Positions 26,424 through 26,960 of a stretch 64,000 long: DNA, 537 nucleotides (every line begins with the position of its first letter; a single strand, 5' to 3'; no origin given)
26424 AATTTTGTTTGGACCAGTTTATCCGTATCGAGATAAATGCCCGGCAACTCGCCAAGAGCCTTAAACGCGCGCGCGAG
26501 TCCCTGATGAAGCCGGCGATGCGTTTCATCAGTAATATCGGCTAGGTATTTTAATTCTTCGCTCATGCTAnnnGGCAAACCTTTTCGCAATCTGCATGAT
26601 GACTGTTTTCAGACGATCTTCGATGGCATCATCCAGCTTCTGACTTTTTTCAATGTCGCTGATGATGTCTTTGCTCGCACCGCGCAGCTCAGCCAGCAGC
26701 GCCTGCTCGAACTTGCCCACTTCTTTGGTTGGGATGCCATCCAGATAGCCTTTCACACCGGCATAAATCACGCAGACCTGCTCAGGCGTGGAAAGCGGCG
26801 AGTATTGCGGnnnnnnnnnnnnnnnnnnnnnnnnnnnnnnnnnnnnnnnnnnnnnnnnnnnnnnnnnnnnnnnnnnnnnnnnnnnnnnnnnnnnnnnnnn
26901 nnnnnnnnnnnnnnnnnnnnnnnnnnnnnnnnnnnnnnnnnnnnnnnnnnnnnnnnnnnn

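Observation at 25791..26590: Low-GC two-gene cassette wedged between atpA and atpG inside the F1 ATP synthase operon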

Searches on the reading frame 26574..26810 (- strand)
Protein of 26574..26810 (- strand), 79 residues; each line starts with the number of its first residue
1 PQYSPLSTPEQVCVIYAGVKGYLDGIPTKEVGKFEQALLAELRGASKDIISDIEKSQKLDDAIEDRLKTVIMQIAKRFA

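Call 31: find_related_loci(query=A3, collection=metagenome_contigs, flank=3000)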
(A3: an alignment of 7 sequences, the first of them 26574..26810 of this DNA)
Query A3 (79 aa) in metagenome_contigs; peptide patterns used: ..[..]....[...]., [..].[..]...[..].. (x = any residue, [..] = any of these).
600 stretches matched a pattern (row limit reached: there are more); 589 encode a relative of the query (tblastn E <= 1e-3); the best 80 are kept; 80 distinct loci.
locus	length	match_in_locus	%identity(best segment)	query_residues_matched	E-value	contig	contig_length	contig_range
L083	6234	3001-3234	68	1-78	2e-31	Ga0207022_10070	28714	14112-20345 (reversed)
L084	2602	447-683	66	1-79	2e-31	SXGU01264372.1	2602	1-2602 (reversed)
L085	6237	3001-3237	66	1-79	8e-30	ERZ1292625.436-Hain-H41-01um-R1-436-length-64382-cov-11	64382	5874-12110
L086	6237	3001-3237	63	1-79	2e-29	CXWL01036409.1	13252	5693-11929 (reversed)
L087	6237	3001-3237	58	1-79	1e-28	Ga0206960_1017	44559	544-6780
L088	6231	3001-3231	62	1-78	2e-26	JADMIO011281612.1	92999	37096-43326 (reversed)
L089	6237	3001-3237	57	1-79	5e-26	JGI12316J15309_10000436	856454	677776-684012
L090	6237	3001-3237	58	1-79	9e-26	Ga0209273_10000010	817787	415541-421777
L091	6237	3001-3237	58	1-79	1e-25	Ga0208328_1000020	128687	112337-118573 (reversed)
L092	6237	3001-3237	57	1-79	1e-25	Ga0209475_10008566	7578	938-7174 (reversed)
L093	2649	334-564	58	2-78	3e-25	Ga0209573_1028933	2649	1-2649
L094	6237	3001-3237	57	1-79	5e-25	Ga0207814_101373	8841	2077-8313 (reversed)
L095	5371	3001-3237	56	1-79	6e-25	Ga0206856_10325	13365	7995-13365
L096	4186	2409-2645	54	1-79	8e-25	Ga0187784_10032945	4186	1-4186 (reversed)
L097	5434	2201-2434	54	1-78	9e-25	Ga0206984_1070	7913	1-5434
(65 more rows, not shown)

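Call 55: search_protein_families(library=pfam, proteins=[L083:3273-3653:+, L097:2468-2848:+, L088:3250-3804:+, L085:3374-3622:+, L085:3638-3850:+, L086:3284-3544:+, L086:3559-3789:+], max_evalue=0.01)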
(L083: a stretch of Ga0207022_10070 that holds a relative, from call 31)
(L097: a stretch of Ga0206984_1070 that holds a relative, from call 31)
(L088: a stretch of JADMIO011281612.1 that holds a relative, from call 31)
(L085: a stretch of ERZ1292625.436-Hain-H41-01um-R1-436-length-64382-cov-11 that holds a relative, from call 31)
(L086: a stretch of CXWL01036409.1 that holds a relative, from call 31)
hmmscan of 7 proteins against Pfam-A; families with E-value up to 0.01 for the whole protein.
L083:3273-3653:+ (126 aa): 2 families
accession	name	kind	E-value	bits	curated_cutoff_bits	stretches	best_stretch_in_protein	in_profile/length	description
PF05635.17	23S_rRNA_IVP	-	4.2e-39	133.5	33.8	1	7-111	1-105/106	23S rRNA-intervening sequence protein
PF22296.2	bAvd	-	5e-09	37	40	1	10-116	2-106/107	bAvd-like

L097:2468-2848:+ (126 aa): 2 families
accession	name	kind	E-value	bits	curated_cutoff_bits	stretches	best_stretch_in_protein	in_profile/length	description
PF05635.17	23S_rRNA_IVP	-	5e-39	133.2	33.8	1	7-111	1-105/106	23S rRNA-intervening sequence protein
PF22296.2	bAvd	-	6.6e-09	36.7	40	1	9-115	1-105/107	bAvd-like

L088:3250-3804:+ (184 aa): 0 families

L085:3374-3622:+ (83 aa): 1 family
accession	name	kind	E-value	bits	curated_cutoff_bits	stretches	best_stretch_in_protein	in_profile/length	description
PF14076.12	DUF4258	-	0.00014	22.5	25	1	7-79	3-70/71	Domain of unknown function (DUF4258)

L085:3638-3850:+ (71 aa): 1 family
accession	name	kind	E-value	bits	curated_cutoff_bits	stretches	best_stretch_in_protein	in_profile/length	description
PF10049.14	DUF2283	-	2.8e-10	40.7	23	1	5-50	4-48/49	Protein of unknown function (DUF2283)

L086:3284-3544:+ (87 aa): 1 family
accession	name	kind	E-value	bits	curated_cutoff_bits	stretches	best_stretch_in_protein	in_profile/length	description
PF14076.12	DUF4258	-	4.3e-06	27.4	25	1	11-83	3-70/71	Domain of unknown function (DUF4258)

L086:3559-3789:+ (77 aa): 1 family
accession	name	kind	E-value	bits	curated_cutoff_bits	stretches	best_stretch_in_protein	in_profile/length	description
PF10049.14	DUF2283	-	2.5e-13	50.4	23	1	3-51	2-48/49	Protein of unknown function (DUF2283)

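Call 79: search_protein_families(library=phrogs, proteins=[L088:3250-3804:+], max_evalue=0.1)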
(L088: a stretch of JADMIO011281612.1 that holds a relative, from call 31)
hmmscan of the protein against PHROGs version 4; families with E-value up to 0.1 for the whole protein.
L088:3250-3804:+ (184 aa): 1 family
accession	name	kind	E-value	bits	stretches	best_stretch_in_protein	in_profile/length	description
phrog_19338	-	unknown function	0.063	14.5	0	89-123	31-65/69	-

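Call 92: search_dna_similar(query=L086:3559-3789:+, collection=plasmids, mode=protein, max_evalue=0.001, max_rows=15)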
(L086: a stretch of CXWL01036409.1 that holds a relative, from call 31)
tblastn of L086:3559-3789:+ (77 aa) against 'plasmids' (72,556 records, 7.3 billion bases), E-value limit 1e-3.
No match.
